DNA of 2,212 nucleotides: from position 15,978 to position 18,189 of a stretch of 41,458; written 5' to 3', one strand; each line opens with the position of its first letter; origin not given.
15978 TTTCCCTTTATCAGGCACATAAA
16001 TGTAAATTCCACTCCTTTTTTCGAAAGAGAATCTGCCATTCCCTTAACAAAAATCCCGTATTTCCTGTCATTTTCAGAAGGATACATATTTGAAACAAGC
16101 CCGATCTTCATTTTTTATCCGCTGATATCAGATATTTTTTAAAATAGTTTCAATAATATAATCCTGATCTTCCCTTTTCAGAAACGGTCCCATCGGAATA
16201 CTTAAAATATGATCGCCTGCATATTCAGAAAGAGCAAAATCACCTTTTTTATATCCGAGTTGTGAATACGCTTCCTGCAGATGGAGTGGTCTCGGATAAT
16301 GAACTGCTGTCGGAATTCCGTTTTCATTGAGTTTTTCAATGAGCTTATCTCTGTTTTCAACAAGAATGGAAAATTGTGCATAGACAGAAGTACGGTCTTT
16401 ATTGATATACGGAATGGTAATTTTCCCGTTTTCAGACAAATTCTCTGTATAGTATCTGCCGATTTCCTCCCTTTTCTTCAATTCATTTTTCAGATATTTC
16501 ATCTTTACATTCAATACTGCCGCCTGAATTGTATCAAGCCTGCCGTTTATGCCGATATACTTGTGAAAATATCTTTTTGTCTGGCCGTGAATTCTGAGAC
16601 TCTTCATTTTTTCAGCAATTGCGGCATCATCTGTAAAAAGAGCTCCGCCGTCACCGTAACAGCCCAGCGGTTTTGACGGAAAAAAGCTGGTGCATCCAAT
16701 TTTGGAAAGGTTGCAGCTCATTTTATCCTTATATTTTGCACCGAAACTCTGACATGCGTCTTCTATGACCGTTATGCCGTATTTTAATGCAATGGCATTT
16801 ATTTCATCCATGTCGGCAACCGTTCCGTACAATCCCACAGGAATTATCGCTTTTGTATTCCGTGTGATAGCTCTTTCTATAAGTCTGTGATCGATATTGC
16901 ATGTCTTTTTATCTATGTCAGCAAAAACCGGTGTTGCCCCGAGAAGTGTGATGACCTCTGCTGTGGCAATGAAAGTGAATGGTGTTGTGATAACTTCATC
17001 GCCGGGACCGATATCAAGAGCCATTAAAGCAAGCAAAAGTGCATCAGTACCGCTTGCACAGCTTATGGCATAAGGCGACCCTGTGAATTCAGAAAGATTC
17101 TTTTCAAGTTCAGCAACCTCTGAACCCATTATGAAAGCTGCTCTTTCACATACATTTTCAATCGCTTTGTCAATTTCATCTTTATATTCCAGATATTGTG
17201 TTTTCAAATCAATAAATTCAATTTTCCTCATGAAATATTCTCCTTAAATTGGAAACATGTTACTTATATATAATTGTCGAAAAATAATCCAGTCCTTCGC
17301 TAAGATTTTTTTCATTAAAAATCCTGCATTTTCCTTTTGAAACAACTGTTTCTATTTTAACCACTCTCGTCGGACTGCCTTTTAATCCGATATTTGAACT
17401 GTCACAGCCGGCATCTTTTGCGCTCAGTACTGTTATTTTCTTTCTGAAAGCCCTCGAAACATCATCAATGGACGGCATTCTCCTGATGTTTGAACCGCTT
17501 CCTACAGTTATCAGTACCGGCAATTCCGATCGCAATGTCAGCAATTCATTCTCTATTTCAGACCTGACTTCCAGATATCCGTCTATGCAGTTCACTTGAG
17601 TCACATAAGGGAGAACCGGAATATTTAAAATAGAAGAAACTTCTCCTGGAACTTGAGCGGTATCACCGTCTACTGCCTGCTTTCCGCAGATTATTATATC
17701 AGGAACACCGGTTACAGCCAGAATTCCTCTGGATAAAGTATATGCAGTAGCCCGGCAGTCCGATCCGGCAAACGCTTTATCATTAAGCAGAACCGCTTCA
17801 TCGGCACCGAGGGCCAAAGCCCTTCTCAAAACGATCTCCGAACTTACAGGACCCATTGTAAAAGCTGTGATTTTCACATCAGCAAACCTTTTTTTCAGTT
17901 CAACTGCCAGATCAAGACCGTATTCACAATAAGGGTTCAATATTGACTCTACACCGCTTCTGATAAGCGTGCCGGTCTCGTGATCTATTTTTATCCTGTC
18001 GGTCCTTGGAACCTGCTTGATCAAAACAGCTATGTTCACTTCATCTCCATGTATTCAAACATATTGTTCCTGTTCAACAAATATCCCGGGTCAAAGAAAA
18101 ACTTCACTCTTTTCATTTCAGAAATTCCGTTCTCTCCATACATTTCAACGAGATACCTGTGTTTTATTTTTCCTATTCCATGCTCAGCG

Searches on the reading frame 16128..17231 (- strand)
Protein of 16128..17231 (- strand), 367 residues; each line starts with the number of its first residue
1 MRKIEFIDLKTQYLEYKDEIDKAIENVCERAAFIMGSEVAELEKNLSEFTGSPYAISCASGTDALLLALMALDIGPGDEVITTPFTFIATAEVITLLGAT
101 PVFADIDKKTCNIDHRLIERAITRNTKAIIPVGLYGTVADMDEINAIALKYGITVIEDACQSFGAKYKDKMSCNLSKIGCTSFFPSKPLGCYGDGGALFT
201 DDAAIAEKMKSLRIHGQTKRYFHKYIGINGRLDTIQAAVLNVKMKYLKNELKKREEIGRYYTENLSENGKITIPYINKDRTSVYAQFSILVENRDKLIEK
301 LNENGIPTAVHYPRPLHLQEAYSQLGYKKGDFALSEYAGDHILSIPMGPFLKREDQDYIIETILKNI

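Call 3: search_protein_families(library=pfam, proteins=[window:16128-17231:-])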
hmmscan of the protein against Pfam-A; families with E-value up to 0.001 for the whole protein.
window:16128-17231:- (367 aa): 5 families
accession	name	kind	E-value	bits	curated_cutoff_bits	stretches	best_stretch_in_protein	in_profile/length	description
PF01041.23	DegT_DnrJ_EryC1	-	7.4e-120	400.9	19.8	1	17-363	4-359/360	DegT/DnrJ/EryC1/StrS aminotransferase family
PF00155.27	Aminotran_1_2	-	9.1e-09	35.4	19.7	1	32-212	36-244/361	Aminotransferase class I and II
PF00266.25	Aminotran_5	-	7.6e-08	32.1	21.5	1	37-306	43-333/371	Aminotransferase class-V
PF01212.27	Beta_elim_lyase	-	4.6e-06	26.6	27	1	38-176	33-188/288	Beta-eliminating lyase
PF01053.26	Cys_Met_Meta_PP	-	1.9e-05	23.8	27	1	40-160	55-175/381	Cys/Met metabolism PLP-dependent enzyme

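Call 4: search_protein_families(library=ncbifam, proteins=[window:16128-17231:-], max_evalue=0.01)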
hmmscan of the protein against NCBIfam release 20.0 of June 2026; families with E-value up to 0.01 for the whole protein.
window:16128-17231:- (367 aa): 31 families (the best 25 are shown)
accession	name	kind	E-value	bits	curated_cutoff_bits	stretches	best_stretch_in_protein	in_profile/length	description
TIGR03588.1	PseC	equivalog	2.1e-76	257.3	423.5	1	20-365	14-378/380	UDP-4-amino-4,6-dideoxy-N-acetyl-beta-L-altrosamine transaminase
NF008687.0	PRK11706.1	equivalog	5.2e-63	213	375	1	42-365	36-372/375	dTDP-4-amino-4,6-dideoxygalactose transaminase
NF008658.2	PRK11658.1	equivalog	4.6e-62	209.8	631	1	19-363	16-373/379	UDP-4-amino-4-deoxy-L-arabinose aminotransferase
TIGR04181.1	NHT_00031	hypoth_equivalog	9.3e-61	205.7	420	1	35-347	28-358/359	LegC family aminotransferase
TIGR02379.1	ECA_wecE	subfamily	4.3e-55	187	434.85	1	43-365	37-373/376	dTDP-4-amino-4,6-dideoxy-D-glucose transaminase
TIGR04427.1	PLP_DesI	equivalog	3.1e-43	148.4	650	1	36-361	51-377/390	dTDP-4-dehydro-6-deoxyglucose aminotransferase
NF011936.0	PRK15407.1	equivalog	4.2e-42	144.3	423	2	19-216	48-251/440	lipopolysaccharide biosynthesis protein RfbH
TIGR01977.1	am_tr_V_EF2568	hypoth_equivalog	7.3e-08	31.8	377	1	35-207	42-220/376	cysteine desulfurase family protein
NF041364.1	GntC_guanitoxin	equivalog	7.6e-08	31.6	415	1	49-160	56-175/356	guanitoxin biosynthesis PLP-dependent (S)-gamma-hydroxy-L-arginine cyclodehydratase GntC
NF005816.0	PRK07682.1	equivalog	9.4e-08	31.1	620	1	60-159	98-203/390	aminotransferase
NF005817.0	PRK07683.1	equivalog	1.3e-06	27.4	575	1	58-147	95-186/387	aminotransferase A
NF006488.0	PRK08912.1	equivalog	1.7e-06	27.2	498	1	59-148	94-185/387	aminotransferase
NF004621.0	PRK05957.1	equivalog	2.1e-06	26.8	498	1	56-160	93-201/389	pyridoxal phosphate-dependent aminotransferase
NF004770.0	PRK06108.1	subfamily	3.7e-06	26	422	1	56-158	100-209/396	pyridoxal phosphate-dependent aminotransferase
NF004975.0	PRK06348.1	equivalog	2.6e-05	23.4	549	1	60-160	97-203/384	pyridoxal phosphate-dependent aminotransferase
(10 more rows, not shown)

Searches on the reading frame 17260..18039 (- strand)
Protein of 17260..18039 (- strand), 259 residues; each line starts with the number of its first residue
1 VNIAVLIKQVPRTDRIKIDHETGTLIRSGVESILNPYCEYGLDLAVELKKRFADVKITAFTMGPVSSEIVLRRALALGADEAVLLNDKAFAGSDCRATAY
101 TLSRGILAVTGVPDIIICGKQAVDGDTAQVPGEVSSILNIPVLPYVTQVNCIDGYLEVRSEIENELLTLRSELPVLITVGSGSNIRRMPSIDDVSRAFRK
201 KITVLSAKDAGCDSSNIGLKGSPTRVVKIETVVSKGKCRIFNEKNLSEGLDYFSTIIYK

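Call 3: search_protein_families(library=pfam, proteins=[window:17260-18039:-])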
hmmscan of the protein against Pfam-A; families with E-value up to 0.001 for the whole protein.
window:17260-18039:- (259 aa): 1 family
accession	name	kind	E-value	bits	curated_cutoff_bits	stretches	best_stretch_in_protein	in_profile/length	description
PF01012.27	ETF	-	5.9e-30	104.8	26.7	1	22-209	1-180/181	Electron transfer flavoprotein domain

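Call 4: search_protein_families(library=ncbifam, proteins=[window:17260-18039:-], max_evalue=0.01)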
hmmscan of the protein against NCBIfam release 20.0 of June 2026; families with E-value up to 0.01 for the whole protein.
window:17260-18039:- (259 aa): 5 families
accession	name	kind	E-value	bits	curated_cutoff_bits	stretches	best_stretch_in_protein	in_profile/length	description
NF040731.1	flavo_sub_EftB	exception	4.5e-63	213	445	1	3-243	2-241/260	electron transfer flavoprotein subunit beta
NF042971.1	AcrlCoAredClosAcrB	equivalog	3.1e-45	154.3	475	1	1-242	1-246/266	acryloyl-CoA reductase electron transfer subunit gamma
NF002888.0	PRK03359.1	subfamily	5.6e-21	75.1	219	1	1-214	1-215/256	putative electron transfer flavoprotein FixA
NF008998.0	PRK12342.1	equivalog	1.1e-14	54.5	338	1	1-216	1-213/254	electron transfer flavoprotein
TIGR04503.1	mft_etfB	hypoth_equivalog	1.5e-13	50.8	200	1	15-136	11-136/290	mycofactocin-associated electron transfer flavoprotein beta subunit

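Call 28: search_solved_structures(query=window:17260-18039:-, max_evalue=1e-10, show_alignments=2)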
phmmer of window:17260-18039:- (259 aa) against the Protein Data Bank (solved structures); distinct sequences matched with E-value up to 1e-10: 10.
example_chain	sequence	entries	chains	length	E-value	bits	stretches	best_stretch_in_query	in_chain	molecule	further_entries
5ol2_B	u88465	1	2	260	4.4e-50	173.7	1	1-244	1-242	Electron transfer flavoprotein small subunit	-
6fah_B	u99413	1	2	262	1e-45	159.4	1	1-238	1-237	Caffeyl-CoA reductase-Etf complex subunit CarD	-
4kpu_B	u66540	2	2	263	1.8e-45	158.6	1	1-246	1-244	Electron transfer flavoprotein alpha/beta-subunit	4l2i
7qh2_B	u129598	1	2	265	8.1e-44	153.2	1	3-230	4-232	Lactate dehydrogenase (NAD(+),ferredoxin) subunit LctB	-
7koe_A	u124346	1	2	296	3.3e-41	144.7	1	2-230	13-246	Electron transfer flavoprotein, beta subunit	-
1efv_B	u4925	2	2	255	1.9e-22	83.2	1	12-231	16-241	ELECTRON TRANSFER FLAVOPROTEIN | Electron transfer flavoprotein beta-subunit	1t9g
2a1t_S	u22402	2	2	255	1.3e-21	80.4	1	12-231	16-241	Electron transfer flavoprotein beta-subunit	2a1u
1o94_C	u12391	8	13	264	2.3e-16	63.3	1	30-241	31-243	ELECTRON TRANSFER FLAVOPROTEIN BETA-SUBUNIT | ELECTRON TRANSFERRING FLAVOPROTEIN BETA-SUBUNIT | Electron transfer flavoprotein subunit beta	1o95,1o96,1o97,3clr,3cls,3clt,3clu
1efp_B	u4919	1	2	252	3.4e-15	59.5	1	24-214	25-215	PROTEIN (ELECTRON TRANSFER FLAVOPROTEIN)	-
5ow0_B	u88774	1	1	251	6e-15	58.7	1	1-205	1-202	Electron transfer flavoprotein, beta subunit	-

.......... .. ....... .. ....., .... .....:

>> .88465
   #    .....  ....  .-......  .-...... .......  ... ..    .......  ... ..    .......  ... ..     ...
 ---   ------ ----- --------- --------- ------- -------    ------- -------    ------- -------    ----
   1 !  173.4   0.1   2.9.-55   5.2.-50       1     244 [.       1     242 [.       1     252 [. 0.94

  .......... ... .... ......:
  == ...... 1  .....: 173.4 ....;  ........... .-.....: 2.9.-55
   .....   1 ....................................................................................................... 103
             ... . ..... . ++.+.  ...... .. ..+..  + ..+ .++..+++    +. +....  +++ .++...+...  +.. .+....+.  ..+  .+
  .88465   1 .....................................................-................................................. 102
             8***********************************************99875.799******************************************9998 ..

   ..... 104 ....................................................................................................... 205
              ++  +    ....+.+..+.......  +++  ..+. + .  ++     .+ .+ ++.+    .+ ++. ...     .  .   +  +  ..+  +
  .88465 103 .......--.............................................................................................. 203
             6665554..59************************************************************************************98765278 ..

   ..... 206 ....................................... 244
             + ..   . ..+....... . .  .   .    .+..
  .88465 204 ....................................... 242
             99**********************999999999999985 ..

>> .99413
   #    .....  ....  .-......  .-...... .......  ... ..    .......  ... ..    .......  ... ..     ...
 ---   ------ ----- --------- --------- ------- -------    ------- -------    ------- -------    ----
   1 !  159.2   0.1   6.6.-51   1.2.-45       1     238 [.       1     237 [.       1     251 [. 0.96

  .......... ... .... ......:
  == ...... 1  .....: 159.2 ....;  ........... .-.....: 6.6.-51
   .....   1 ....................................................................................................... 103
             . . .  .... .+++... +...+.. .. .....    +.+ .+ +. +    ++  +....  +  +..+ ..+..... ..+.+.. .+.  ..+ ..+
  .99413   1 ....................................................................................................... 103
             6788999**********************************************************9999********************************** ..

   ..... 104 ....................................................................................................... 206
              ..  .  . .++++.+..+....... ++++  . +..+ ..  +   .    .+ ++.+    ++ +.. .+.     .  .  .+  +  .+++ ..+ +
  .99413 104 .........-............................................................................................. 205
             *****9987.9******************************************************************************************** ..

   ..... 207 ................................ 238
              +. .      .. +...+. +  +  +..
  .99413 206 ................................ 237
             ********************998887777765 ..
